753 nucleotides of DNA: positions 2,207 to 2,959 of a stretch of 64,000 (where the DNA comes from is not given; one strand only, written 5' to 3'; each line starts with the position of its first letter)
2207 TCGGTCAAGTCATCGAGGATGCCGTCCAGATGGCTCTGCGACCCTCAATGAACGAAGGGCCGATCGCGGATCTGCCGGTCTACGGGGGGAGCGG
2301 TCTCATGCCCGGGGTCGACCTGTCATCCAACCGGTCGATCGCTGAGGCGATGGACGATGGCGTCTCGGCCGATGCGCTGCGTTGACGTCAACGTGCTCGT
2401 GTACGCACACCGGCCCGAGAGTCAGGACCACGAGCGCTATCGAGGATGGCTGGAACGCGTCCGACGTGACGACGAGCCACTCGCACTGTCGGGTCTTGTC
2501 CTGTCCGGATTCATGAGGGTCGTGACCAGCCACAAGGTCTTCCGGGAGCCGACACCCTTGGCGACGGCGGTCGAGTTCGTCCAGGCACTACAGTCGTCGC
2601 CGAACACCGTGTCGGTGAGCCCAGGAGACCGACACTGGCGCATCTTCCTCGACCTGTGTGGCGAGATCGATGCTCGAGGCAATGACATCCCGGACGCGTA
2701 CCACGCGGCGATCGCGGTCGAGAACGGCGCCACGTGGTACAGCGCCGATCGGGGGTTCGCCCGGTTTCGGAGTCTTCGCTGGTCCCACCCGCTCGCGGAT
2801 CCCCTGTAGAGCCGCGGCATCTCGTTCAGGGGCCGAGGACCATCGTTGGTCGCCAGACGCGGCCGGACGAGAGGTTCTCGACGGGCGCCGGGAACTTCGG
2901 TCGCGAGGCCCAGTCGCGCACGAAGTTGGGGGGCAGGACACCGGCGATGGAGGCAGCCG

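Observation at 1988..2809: vapBC locus with a fused (ACGAGC)n microsatellite and an upstream PIN-gene stub; paralogous TA modules and stubs elsewhere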

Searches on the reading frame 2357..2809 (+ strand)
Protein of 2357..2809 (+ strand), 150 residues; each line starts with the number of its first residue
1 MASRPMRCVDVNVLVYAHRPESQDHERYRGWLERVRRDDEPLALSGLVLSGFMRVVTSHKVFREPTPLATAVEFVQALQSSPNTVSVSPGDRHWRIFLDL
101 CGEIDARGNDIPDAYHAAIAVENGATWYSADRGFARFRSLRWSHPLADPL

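Call 8: search_protein_families(library=pfam, max_evalue=0.1, proteins=[window:2357-2809:+])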
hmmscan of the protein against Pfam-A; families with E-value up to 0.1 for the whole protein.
window:2357-2809:+ (150 aa): 1 family
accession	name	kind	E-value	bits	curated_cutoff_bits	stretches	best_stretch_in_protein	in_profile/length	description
PF01850.27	PIN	-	1.1e-12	49.1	23.6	1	8-137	2-117/120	PIN domain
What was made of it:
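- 2372..2809 (+): vapC-1, a PIN ribonuclease toxin of 145 aa. It overlaps vapB-1 by 14 nt. PF01850 (call 8).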

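Call 9: search_protein_families(library=ncbifam, max_evalue=0.1, proteins=[window:2357-2809:+])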
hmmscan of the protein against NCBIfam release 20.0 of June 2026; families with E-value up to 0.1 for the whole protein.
window:2357-2809:+ (150 aa): 1 family
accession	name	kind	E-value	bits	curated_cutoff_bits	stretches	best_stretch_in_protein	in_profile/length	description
TIGR00028.1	Mtu_PIN_fam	subfamily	1.2e-41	142.2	73.6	1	6-146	2-141/143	TA system VapC family ribonuclease toxin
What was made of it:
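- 2372..2809 (+): TIGR00028 at E 1.2e-41 (call 9).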

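Call 13: find_encoding_contigs(protein=window:2372-2809:+, flank=6000, max_places=10)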
Protein window:2372-2809:+ (145 aa): no gene with exactly this product is on record in the collection.

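Call 14: find_encoding_contigs(protein=window:2357-2809:+, flank=6000, max_places=10)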
Protein window:2357-2809:+ (150 aa): no gene with exactly this product is on record in the collection.

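Call 15: find_related_loci(query=window:2372-2806:+, collection=genome_contigs, flank=4000)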
Query window:2372-2806:+ (145 aa) in genome_contigs; peptide patterns used: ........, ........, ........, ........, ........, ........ (x = any residue, [..] = any of these).
599 stretches matched a pattern (row limit reached: there are more); 42 encode a relative of the query (tblastn E <= 1e-3); 42 distinct loci.
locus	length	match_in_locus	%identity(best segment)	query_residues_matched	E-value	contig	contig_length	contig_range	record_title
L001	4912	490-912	87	1-141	3e-82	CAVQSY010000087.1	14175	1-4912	MAG: uncultured Chloroflexia bacterium isolate MFD09964.bin.2.200 genome assembly, contig: contig_87586, whole genome sh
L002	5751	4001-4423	84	1-141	8e-80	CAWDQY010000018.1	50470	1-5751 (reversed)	MAG: uncultured Chloroflexia bacterium isolate MFD04716.bin.2.161 genome assembly, contig: contig_61738, whole genome sh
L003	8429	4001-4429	83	1-143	3e-79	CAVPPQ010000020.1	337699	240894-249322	MAG: uncultured Chloroflexia bacterium isolate MFD09848.bin.1.119 genome assembly, contig: contig_3536, whole genome sho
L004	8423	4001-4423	82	1-141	2e-78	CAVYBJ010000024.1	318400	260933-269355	MAG: uncultured Chloroflexia bacterium isolate MFD02979.bin.2.161 genome assembly, contig: contig_52948, whole genome sh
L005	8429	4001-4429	83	1-144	1e-77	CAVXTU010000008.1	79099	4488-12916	MAG: uncultured Chloroflexia bacterium isolate MFD05684.bin.2.84 genome assembly, contig: contig_72134, whole genome sho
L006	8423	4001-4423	82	1-141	4e-77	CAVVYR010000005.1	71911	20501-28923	MAG: uncultured Chloroflexia bacterium isolate MFD03804.bin.2.50 genome assembly, contig: contig_28239, whole genome sho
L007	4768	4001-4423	62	1-141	2e-60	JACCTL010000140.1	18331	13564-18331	MAG: Euzebyaceae bacterium isolate MGR_bin73 SD2897-2912_k127_5276642, whole genome shotgun sequence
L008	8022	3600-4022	52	1-141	2e-48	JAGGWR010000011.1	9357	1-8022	MAG: Candidatus Tharpella aukensis isolate AUK131 PB_MBMC_085_c_000000000045, whole genome shotgun sequence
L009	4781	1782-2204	52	1-141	1e-48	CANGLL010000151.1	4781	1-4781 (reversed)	MAG: Methylococcaceae bacterium isolate Jr-7aug17-201 genome assembly, contig: Jr-7aug17-C32707, whole genome shotgun se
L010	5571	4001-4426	51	1-142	8e-48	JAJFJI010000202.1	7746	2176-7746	MAG: Nitrosomonas sp. isolate OFTM215 OFTM215_201, whole genome shotgun sequence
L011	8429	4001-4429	51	1-144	2e-47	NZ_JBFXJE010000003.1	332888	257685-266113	MAG: Mycolicibacterium sp. isolate CA_2019_TPIn_44 NODE_91_length_332888_cov_12.701056_TPIn, whole genome shotgun sequen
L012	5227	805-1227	51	1-141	5e-47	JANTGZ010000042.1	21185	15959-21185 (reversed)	MAG: Thermodesulfobacteriota bacterium isolate bin10093 c_000000002154, whole genome shotgun sequence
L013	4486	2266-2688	52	1-141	3e-47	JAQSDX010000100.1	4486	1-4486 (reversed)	MAG: Candidatus Methylobacter titanis isolate D1-2020 MAG004 NODE_100_length_4486_cov_526.156398, whole genome shotgun s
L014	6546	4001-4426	52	1-142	2e-46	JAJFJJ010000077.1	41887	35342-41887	MAG: Nitrosomonas sp. isolate OFTM23 OFTM23_76, whole genome shotgun sequence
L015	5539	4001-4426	49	1-142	2e-46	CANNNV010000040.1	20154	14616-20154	MAG: Methylococcaceae bacterium isolate ZH-Oct18-38 genome assembly, contig: ZH-Oct18-C2000, whole genome shotgun sequen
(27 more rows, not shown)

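Call 24: find_homologous_proteins(query=window:2372-2806:+, max_evalue=1e-30)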
Query window:2372-2806:+ (145 aa): 1136 proteins with E <= 1e-30 among 1237 candidates; the best 120 are listed.
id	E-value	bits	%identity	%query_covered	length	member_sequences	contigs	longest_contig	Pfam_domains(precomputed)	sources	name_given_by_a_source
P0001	4.4e-82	291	90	97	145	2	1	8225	PF01850.28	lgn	-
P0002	3.5e-81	288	88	99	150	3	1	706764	PF01850.28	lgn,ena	-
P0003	4.8e-80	284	87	99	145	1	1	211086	PF01850.28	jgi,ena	jgi:toxin-antitoxin system PIN domain toxin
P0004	7.1e-80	284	87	97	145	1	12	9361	PF01850.28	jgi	jgi:uncharacterized protein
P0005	1.7e-79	283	87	100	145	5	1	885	PF01850.28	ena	-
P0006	2.3e-79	282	86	97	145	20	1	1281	PF01850.28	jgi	jgi:toxin-antitoxin system PIN domain toxin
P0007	1.2e-78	280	86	97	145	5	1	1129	PF01850.28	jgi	jgi:toxin-antitoxin system PIN domain toxin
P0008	1.3e-78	280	87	97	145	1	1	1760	PF01850.28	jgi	jgi:toxin-antitoxin system PIN domain toxin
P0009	1.8e-78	279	85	100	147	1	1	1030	PF01850.28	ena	-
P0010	4.0e-78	278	86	97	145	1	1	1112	PF01850.28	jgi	-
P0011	6.4e-78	278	85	97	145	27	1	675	PF01850.28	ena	-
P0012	1.2e-77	277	84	97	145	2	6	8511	PF01850.28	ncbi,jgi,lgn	ncbi:MAG: type II toxin-antitoxin system VapC family toxin [Chloroflexota bacterium]|jgi:hypothetica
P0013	1.6e-77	276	84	97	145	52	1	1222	PF01850.28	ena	-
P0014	2.3e-77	276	84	97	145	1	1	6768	PF01850.28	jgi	jgi:toxin-antitoxin system PIN domain toxin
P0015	2.4e-77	276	83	99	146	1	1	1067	PF01850.28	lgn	-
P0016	2.9e-77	275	85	99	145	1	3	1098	PF01850.28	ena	-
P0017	3.4e-77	275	85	97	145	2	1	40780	PF01850.28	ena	-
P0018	7.0e-77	274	84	99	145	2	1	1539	PF01850.28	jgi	jgi:toxin-antitoxin system PIN domain toxin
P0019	9.9e-77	274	85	97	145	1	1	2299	PF01850.28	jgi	jgi:toxin-antitoxin system PIN domain toxin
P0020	1.8e-76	273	84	97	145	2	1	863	PF01850.28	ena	-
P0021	2.9e-76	272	83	97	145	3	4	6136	PF01850.28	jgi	jgi:toxin-antitoxin system PIN domain toxin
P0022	4.2e-76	272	82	97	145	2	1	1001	PF01850.28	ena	-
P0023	4.6e-76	272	84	97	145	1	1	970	PF01850.28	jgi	jgi:toxin-antitoxin system PIN domain toxin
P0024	4.7e-76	272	83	99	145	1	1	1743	PF01850.28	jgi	jgi:uncharacterized protein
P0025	4.9e-76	271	83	97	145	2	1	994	PF01850.28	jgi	jgi:hypothetical protein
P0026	4.9e-76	271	83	97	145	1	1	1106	PF01850.28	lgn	-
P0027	6.7e-76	271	83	99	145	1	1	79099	PF01850.28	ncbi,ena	-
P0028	9.0e-76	271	82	97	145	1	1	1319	PF01850.28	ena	-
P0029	1.5e-75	270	83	97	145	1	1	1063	PF01850.28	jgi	jgi:toxin-antitoxin system PIN domain toxin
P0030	2.4e-75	269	82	97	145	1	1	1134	PF01850.28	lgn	-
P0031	2.5e-75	269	82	97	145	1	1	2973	PF01850.28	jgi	jgi:uncharacterized protein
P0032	3.1e-75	269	82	97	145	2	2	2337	PF01850.28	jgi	jgi:toxin-antitoxin system PIN domain toxin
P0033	3.8e-75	269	83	99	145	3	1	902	PF01850.28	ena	-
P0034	6.9e-75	268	83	97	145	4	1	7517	PF01850.28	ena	-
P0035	7.2e-75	268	82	97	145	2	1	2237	PF01850.28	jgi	-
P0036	9.9e-75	267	83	97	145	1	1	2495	PF01850.28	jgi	jgi:toxin-antitoxin system PIN domain toxin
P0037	1.1e-74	267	82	97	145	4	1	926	PF01850.28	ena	-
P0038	1.1e-74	267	84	97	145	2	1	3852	PF01850.28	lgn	-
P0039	1.2e-74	267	81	99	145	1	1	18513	PF01850.28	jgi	jgi:uncharacterized protein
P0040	1.2e-74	267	82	97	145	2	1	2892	PF01850.28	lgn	-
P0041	1.4e-74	267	82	97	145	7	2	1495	PF01850.28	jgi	jgi:hypothetical protein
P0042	1.5e-74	267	82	97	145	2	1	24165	PF01850.28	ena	-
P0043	1.6e-74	267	84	97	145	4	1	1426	PF01850.28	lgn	-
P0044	1.8e-74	266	83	97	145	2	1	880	PF01850.28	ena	-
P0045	3.2e-74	266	82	97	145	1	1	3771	PF01850.28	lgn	-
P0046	7.5e-74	264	80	99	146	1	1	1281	PF01850.28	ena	-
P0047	1.1e-73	264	81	97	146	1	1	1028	PF01850.28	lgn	-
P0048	1.3e-73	264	80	98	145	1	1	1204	PF01850.28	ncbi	-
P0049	1.3e-73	264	81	97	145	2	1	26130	PF01850.28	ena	-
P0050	2.0e-72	260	81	97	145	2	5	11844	PF01850.28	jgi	jgi:uncharacterized protein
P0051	2.9e-72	259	78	99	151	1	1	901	PF01850.28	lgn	-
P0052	2.9e-72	259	81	97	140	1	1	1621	PF01850.28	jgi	jgi:toxin-antitoxin system PIN domain toxin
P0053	9.0e-72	258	77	97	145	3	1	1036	PF01850.28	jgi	jgi:toxin-antitoxin system PIN domain toxin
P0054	2.5e-71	256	79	97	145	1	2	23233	PF01850.28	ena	-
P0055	3.1e-69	249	78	97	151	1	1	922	PF01850.28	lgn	-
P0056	3.0e-61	223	69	97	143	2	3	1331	PF01850.28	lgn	-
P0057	4.7e-61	223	70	97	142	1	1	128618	PF01850.28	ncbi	-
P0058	9.2e-61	222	67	97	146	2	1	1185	PF01850.28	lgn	-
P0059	1.9e-60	221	67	98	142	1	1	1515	PF01850.28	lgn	-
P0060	2.2e-60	221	69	99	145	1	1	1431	PF01850.28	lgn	-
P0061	3.4e-60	220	66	97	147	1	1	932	PF01850.28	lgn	-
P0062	9.6e-60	219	67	97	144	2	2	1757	PF01850.28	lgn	-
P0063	1.3e-59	218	67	97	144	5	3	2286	PF01850.28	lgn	-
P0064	1.3e-59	218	67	97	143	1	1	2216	PF01850.28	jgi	jgi:toxin-antitoxin system PIN domain toxin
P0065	1.7e-59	218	68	98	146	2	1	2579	PF01850.28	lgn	-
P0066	4.5e-59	216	68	98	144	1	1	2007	PF01850.28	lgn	-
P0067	5.0e-59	216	65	99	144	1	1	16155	PF01850.28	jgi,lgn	jgi:toxin-antitoxin system PIN domain toxin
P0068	6.9e-59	216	65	99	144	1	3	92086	PF01850.28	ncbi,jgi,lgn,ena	-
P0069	7.3e-59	216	67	97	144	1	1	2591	PF01850.28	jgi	jgi:uncharacterized protein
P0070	8.3e-59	216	69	97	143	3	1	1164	PF01850.28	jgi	jgi:toxin-antitoxin system PIN domain toxin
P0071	9.0e-59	215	65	98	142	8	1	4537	PF01850.28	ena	-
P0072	9.0e-59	215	63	99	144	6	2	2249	PF01850.28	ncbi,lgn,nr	ncbi:MAG: type II toxin-antitoxin system VapC family toxin [Actinomycetota bacterium]|nr:type II tox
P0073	1.1e-58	215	65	97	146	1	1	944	PF01850.28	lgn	-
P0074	1.2e-58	215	66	97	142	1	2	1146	PF01850.28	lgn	-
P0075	1.4e-58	215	67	97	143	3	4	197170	PF01850.28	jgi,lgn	jgi:toxin-antitoxin system PIN domain toxin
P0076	1.6e-58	215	65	99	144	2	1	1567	PF01850.28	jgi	jgi:uncharacterized protein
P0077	2.1e-58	214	65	98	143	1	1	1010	PF01850.28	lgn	-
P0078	2.4e-58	214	63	99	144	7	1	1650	PF01850.28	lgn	-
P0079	2.6e-58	214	65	97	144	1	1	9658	PF01850.28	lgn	-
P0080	3.1e-58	214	63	97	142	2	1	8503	PF01850.28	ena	-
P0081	3.2e-58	214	67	97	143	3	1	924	PF01850.28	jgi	jgi:uncharacterized protein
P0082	3.6e-58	213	65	99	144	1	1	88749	PF01850.28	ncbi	-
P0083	4.7e-58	213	65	97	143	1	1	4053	PF01850.28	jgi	jgi:hypothetical protein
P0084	4.9e-58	213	94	69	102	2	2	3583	-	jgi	jgi:hypothetical protein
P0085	5.2e-58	213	83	78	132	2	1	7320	PF01850.28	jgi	jgi:uncharacterized protein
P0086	6.6e-58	213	66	97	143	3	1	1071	PF01850.28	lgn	-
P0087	6.8e-58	213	65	99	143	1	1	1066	PF01850.28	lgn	-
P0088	1.2e-57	212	67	97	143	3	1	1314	PF01850.28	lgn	-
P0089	2.1e-57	211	63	97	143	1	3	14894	PF01850.28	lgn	-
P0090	2.4e-57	211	64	98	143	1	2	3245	PF01850.28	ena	-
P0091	2.8e-57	211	64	97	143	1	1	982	PF01850.28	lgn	-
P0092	4.2e-57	210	65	97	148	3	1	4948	PF01850.28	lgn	-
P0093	4.3e-57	210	65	97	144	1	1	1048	PF01850.28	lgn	-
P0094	4.5e-57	210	65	97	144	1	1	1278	PF01850.28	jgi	jgi:toxin-antitoxin system PIN domain toxin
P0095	5.1e-57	210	66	97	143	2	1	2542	PF01850.28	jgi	jgi:toxin-antitoxin system PIN domain toxin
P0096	5.2e-57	210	64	99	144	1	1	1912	PF01850.28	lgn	-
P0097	5.6e-57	210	66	99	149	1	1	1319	PF01850.28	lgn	-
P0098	7.4e-57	209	66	97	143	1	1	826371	PF01850.28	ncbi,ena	-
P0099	7.9e-57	209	63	99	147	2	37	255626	PF01850.28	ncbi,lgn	ncbi:MAG: type II toxin-antitoxin system VapC family toxin [Thermoleophilia bacterium]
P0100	1.0e-56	209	66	97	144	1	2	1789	PF01850.28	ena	-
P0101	1.2e-56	209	65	98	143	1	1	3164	PF01850.28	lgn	-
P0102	1.2e-56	209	63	98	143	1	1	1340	PF01850.28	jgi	jgi:hypothetical protein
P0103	1.5e-56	208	64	99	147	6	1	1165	PF01850.28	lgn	-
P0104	1.7e-56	208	66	97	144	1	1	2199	PF01850.28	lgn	-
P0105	1.7e-56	208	64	97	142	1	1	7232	PF01850.28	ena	-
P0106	1.8e-56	208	66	97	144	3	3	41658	PF01850.28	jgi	jgi:uncharacterized protein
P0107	2.0e-56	208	66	99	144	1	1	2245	PF01850.28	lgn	-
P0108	2.0e-56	208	66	97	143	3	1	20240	PF01850.28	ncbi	-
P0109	2.2e-56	208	62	97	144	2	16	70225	PF01850.28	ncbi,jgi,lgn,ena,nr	ncbi:MAG: type II toxin-antitoxin system VapC family toxin [Actinomycetota bacterium]|jgi:toxin-anti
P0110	2.5e-56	207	64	97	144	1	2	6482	PF01850.28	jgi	jgi:uncharacterized protein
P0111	2.6e-56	207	65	97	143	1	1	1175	PF01850.28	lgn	-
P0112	2.6e-56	207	64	98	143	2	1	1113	PF01850.28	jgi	jgi:toxin-antitoxin system PIN domain toxin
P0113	3.1e-56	207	65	99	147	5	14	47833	PF01850.28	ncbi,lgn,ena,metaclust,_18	metaclust:\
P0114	3.1e-56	207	61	99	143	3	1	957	PF01850.28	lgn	-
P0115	3.6e-56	207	63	99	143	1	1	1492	PF01850.28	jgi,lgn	jgi:toxin-antitoxin system PIN domain toxin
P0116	3.8e-56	207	64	97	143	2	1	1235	PF01850.28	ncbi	-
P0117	4.4e-56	207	65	97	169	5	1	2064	PF01850.28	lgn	-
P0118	4.6e-56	207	61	99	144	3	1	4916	PF01850.28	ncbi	ncbi:type II toxin-antitoxin system VapC family toxin [soil metagenome]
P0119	4.8e-56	207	62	97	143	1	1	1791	PF01850.28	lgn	-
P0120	5.3e-56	206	63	97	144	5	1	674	PF01850.28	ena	-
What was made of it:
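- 2372..2809 (+): Relatives are 145 aa long (call 24).
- On SSR contingency (phase-variable) locus: The best relative is 90-94% identical at the amino-acid level (call 24).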

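Call 25: find_encoding_contigs(protein=P0001, flank=3000, max_places=3)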
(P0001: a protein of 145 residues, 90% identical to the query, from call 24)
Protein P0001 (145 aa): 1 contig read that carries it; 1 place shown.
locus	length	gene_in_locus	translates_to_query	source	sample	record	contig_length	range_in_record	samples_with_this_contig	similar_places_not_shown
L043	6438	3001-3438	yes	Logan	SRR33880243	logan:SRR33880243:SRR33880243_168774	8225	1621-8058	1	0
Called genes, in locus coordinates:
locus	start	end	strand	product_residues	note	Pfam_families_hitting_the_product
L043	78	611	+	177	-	PF07929:PRiA4_ORF3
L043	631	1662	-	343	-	-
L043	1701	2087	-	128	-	PF01850:PIN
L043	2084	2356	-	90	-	PF07704:PSK_trans_fac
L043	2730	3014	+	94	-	PF22180:RH3_dom (faint)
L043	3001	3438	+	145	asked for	PF01850:PIN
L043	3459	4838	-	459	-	PF00753:Lactamase_B, PF00581:Rhodanese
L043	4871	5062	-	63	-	-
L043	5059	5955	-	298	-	PF01545:Cation_efflux, PF16916:ZT_dimer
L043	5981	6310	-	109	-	-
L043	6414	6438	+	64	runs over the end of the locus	?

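Call 26: find_encoding_contigs(protein=P0002, flank=3000, max_places=3)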
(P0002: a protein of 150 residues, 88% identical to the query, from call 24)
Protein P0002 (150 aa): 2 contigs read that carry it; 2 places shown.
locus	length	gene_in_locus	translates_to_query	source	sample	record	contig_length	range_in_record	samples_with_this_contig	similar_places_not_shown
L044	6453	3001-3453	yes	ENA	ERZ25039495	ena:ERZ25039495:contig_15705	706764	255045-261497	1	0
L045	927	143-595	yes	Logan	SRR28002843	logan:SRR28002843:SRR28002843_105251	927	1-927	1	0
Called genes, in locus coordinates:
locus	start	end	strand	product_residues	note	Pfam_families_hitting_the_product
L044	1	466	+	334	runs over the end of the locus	PF12146:Hydrolase_4 (faint)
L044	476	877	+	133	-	PF00165:HTH_AraC, PF12833:HTH_18, PF00165:HTH_AraC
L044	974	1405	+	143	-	PF00903:Glyoxalase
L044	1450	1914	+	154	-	-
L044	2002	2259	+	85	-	PF02604:PhdYeFM_antitox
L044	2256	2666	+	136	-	-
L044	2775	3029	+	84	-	PF01402:RHH_1 (weak)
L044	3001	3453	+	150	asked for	PF01850:PIN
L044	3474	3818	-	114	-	PF09966:DUF2200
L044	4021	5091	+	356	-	-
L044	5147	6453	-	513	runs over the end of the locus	PF07992:Pyr_redox_2, PF13738:Pyr_redox_3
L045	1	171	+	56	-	?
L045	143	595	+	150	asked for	PF01850:PIN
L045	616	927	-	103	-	?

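Call 27: find_encoding_contigs(protein=P0084, flank=3000, max_places=3)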
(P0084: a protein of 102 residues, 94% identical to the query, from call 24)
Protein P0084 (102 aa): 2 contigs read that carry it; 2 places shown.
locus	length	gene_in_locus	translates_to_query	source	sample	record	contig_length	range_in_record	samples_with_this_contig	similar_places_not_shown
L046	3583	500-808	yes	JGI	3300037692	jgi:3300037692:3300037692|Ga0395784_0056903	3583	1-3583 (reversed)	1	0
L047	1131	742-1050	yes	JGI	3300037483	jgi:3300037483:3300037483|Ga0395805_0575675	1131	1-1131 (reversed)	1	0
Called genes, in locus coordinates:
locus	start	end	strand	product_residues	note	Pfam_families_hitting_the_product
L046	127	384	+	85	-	PF01402:RHH_1 (weak)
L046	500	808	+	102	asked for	-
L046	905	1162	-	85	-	PF09966:DUF2200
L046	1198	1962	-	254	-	PF01061:ABC2_membrane, PF12698:ABC2_membrane_3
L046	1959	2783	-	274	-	PF00005:ABC_tran, PF13304:AAA_21 (weak)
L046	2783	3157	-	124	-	PF06304:DUF1048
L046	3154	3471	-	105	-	PF03551:PadR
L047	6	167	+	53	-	PF03640:Lipoprotein_15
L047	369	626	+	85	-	PF01402:RHH_1 (weak)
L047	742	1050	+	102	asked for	-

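Call 37: search_protein_families(library=pfam, max_evalue=1, proteins=[L044:2002-2256:+])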
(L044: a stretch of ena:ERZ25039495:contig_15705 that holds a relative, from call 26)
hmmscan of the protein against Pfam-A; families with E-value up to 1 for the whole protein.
L044:2002-2256:+ (85 aa): 1 family
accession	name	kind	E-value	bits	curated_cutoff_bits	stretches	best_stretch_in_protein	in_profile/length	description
PF02604.26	PhdYeFM_antitox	-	1.4e-09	38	29.8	1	1-41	1-42/74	Antitoxin Phd_YefM, type II toxin-antitoxin system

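Call 61: search_solved_structures(query=window:2372-2806:+, max_evalue=0.001)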
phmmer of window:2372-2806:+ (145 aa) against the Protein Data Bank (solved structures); distinct sequences matched with E-value up to 0.001: 1.
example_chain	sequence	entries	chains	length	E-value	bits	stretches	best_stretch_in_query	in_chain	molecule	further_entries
7vwo_A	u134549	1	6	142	2.3e-51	176.7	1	1-141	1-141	Ribonuclease VapC43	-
